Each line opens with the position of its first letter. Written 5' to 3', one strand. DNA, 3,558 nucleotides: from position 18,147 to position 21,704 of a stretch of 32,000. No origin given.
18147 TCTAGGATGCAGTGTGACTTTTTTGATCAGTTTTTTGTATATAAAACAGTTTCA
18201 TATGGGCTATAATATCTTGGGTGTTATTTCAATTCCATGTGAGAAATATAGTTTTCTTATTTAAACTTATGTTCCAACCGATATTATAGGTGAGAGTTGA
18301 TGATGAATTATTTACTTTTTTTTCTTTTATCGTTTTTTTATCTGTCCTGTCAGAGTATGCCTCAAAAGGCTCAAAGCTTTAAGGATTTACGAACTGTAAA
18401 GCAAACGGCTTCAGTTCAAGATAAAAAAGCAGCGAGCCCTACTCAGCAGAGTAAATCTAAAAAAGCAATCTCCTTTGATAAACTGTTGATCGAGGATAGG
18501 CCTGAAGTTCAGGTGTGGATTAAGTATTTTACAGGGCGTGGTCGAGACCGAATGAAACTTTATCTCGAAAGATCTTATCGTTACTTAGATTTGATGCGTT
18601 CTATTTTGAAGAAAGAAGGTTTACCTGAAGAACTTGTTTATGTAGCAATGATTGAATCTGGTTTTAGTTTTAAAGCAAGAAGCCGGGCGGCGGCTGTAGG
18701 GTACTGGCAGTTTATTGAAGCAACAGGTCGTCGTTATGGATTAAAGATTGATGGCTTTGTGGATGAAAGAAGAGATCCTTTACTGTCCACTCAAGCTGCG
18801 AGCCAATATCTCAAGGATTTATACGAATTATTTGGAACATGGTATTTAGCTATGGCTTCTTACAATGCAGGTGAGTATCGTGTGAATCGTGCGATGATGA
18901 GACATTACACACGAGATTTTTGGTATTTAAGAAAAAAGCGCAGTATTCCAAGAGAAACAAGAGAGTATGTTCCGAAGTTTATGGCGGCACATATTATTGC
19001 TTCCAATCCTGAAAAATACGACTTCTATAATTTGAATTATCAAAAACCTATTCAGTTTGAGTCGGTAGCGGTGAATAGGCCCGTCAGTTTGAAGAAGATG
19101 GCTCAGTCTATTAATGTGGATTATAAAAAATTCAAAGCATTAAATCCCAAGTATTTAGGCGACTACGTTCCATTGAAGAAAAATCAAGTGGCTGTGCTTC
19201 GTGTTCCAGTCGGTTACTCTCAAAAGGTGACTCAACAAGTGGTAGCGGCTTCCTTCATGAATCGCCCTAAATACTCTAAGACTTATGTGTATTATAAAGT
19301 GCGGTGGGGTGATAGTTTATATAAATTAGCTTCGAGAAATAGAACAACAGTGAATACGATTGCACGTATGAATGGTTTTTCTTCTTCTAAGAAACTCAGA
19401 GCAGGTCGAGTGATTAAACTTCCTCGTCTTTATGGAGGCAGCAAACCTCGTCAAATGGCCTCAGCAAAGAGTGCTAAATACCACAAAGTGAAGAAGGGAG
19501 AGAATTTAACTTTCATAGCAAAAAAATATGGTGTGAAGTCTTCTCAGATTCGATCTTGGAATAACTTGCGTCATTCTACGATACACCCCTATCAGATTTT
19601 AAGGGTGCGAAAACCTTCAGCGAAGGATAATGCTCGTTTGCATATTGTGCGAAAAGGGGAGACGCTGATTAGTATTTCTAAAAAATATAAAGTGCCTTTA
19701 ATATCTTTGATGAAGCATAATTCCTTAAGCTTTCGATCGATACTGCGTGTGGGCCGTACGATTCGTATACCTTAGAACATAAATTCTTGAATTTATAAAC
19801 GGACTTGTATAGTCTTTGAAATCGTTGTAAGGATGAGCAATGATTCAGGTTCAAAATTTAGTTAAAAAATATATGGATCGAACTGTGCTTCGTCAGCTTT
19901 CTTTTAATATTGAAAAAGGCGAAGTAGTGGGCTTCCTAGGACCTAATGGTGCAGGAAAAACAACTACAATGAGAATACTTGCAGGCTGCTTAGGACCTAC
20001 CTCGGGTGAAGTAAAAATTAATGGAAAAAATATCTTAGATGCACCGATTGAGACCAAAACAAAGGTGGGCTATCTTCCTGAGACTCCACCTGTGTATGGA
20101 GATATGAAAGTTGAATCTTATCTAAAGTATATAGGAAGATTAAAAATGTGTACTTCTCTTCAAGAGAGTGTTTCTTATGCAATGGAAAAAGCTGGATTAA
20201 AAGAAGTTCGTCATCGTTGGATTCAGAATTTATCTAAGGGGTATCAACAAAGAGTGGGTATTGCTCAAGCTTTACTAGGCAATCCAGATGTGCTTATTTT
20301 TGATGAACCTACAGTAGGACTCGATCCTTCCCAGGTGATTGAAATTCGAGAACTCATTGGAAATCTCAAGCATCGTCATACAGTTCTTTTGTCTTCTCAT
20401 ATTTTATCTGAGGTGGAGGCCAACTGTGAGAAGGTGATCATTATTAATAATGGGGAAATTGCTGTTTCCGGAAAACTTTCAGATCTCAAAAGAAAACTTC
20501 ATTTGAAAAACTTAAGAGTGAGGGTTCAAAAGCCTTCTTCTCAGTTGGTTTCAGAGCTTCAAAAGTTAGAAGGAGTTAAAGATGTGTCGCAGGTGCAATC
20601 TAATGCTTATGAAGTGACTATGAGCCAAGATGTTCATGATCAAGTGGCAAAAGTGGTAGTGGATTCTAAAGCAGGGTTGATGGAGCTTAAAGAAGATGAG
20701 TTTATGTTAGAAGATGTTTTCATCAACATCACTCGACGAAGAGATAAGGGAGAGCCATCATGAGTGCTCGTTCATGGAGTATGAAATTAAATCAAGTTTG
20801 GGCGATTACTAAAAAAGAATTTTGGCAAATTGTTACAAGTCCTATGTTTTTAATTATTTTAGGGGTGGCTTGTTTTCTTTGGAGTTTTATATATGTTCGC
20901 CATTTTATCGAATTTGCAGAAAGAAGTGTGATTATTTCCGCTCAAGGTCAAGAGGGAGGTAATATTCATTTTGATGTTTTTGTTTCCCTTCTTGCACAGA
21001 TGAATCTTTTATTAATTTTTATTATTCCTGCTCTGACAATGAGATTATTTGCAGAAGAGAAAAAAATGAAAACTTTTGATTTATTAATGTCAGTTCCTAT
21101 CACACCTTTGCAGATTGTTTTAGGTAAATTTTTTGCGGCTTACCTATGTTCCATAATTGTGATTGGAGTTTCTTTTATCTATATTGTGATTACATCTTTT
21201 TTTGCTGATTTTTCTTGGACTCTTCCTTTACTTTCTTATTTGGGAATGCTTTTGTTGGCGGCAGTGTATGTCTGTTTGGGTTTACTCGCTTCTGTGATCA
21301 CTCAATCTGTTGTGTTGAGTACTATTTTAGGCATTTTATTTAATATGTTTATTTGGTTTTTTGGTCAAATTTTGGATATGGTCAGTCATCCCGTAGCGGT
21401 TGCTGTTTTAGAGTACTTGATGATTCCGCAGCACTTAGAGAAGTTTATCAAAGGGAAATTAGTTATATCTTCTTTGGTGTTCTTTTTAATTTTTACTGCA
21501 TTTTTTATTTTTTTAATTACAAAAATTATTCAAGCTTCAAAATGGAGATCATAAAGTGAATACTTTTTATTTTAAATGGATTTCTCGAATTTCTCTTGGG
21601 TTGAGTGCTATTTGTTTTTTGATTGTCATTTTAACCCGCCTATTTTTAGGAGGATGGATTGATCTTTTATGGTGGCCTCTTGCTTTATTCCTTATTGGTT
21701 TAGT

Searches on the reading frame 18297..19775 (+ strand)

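Call 19: search_protein_families(library=pfam, proteins=[window:18297-19775:+], max_evalue=0.00001)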
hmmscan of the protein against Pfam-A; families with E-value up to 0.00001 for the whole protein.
window:18297-19775:+ (492 aa): 3 families
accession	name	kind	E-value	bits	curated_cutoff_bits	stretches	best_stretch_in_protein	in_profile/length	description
PF01476.26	LysM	-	3.9e-39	132.8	20.9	3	333-376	1-43/43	LysM domain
PF01464.25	SLT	-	7.6e-25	87.2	21.3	1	105-209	9-114/117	Transglycosylase SLT domain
PF23473.1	LysM3_LYK4_5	-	2.9e-08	34.1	29.3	0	398-432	7-41/48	LYK4/5 LysM3 domain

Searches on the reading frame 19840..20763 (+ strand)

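Call 19: search_protein_families(library=pfam, proteins=[window:19840-20763:+], max_evalue=0.00001)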
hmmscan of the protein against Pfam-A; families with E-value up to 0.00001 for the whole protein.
window:19840-20763:+ (307 aa): 2 families
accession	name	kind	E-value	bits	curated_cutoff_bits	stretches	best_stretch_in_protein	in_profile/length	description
PF00005.33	ABC_tran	-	3.4e-32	112.3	25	1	17-158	1-136/137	ABC transporter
PF13304.12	AAA_21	-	5.9e-12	46.7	27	1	129-190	236-301/304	AAA domain, putative AbiEii toxin, Type IV TA system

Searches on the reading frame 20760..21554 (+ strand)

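Call 19: search_protein_families(library=pfam, proteins=[window:20760-21554:+], max_evalue=0.00001)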
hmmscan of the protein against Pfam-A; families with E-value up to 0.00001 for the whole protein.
window:20760-21554:+ (264 aa): 4 families
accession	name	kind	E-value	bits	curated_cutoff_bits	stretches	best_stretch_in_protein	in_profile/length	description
PF12679.13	ABC2_membrane_2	-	2.6e-12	47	27.2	1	14-261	1-247/283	ABC-2 family transporter protein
PF12730.13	ABC2_membrane_4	-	1.3e-09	38.7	27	1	18-201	3-178/179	ABC-2 family transporter protein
PF01061.29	ABC2_membrane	-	5.6e-08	33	26.9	1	12-202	2-177/211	ABC-2 type transporter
PF12698.13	ABC2_membrane_3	-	3.9e-07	29.9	31.6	1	76-209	162-296/347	ABC-2 family transporter protein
